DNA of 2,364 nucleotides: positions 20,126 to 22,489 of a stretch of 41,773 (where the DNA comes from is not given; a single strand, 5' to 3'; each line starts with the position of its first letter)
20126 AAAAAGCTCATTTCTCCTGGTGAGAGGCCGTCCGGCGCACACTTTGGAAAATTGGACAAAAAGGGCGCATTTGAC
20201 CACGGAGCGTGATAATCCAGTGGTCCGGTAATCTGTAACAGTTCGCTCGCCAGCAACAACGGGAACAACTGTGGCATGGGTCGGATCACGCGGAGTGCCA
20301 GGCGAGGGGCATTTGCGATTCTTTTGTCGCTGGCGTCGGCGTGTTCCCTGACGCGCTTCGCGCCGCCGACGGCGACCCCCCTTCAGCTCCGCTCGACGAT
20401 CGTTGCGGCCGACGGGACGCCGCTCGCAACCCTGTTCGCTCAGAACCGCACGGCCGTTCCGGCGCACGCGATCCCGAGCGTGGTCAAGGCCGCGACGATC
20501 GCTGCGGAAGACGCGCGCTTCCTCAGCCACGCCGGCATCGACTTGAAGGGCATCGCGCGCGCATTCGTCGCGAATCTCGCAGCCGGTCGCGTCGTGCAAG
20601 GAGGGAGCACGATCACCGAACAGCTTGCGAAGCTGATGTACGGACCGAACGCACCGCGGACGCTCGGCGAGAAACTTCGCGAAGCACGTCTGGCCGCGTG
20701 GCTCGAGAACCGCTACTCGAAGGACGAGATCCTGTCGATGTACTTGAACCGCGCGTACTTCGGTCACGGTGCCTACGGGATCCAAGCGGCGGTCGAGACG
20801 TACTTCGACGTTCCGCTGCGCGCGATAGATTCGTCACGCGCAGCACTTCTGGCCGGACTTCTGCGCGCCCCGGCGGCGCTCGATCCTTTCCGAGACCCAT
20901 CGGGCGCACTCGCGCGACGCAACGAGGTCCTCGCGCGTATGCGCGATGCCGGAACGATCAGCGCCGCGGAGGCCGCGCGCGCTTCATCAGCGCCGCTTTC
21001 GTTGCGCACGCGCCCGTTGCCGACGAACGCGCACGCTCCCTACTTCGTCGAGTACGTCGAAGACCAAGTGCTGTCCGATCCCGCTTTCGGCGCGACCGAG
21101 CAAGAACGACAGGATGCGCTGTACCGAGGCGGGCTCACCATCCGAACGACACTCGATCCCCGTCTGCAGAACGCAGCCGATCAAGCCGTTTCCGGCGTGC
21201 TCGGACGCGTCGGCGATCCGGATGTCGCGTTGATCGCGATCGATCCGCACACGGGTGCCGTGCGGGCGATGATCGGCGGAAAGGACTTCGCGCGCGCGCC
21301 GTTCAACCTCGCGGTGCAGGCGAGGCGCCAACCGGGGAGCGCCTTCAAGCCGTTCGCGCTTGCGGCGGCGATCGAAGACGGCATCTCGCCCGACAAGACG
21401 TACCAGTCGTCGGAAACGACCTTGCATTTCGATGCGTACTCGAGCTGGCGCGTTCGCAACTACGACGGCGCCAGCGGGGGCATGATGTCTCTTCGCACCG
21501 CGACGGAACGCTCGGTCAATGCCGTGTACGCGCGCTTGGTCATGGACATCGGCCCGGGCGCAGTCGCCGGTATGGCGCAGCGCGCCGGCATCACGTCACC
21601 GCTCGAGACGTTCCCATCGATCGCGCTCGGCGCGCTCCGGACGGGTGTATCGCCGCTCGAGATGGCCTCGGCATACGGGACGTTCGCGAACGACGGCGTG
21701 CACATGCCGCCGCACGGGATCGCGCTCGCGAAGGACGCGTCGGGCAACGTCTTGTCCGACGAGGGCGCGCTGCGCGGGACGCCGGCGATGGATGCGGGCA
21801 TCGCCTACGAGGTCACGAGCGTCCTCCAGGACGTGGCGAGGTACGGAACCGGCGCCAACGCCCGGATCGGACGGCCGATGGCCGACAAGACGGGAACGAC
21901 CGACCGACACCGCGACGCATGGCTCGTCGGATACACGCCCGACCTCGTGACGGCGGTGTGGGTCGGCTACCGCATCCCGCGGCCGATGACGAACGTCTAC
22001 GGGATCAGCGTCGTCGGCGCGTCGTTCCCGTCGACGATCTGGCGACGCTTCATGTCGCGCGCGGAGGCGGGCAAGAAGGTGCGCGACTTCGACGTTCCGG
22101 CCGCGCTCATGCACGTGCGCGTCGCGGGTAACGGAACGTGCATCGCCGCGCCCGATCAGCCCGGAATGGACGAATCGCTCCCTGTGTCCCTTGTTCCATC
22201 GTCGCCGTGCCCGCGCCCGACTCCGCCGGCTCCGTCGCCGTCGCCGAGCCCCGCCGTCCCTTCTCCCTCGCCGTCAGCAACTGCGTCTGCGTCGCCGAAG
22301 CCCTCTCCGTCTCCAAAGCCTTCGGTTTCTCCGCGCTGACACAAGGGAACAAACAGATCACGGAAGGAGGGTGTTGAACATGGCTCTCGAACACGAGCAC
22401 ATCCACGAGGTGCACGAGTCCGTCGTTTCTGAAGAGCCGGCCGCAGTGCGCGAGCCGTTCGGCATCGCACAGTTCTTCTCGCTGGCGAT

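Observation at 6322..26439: Eleven correctly oriented copies of a GTTT-N15-17-GGGNA promoter motif define an apparent local SigB/SigF-type regulon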

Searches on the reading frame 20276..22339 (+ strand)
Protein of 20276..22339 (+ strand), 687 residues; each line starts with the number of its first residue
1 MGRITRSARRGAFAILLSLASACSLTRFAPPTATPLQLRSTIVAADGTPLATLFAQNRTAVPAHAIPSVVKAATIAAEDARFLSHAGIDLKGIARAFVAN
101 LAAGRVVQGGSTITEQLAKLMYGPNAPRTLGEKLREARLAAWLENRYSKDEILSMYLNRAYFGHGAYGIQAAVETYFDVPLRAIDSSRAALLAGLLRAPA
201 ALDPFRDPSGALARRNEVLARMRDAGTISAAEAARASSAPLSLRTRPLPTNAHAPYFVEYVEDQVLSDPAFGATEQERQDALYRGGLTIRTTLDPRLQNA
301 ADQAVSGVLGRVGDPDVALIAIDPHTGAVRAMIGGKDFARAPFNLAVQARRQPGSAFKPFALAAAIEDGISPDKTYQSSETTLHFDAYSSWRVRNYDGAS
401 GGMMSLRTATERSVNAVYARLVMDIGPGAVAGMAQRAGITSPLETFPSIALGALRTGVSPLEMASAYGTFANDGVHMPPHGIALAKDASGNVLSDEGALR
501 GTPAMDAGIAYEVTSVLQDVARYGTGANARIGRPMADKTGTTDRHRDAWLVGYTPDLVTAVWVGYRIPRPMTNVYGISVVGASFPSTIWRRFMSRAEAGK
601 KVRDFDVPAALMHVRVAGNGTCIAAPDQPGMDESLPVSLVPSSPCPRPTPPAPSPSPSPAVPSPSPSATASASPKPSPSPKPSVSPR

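Call 7: search_protein_families(library=pfam, proteins=[window:20276-22339:+], max_evalue=0.01)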
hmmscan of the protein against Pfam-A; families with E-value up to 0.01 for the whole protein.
window:20276-22339:+ (687 aa): 2 families
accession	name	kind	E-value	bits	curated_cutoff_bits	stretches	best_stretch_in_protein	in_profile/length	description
PF00912.28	Transgly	-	5.6e-58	195.7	27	1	47-222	2-177/178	Transglycosylase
PF00905.27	Transpeptidase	-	1.7e-31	110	22.1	1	319-564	3-274/299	Penicillin binding protein transpeptidase domain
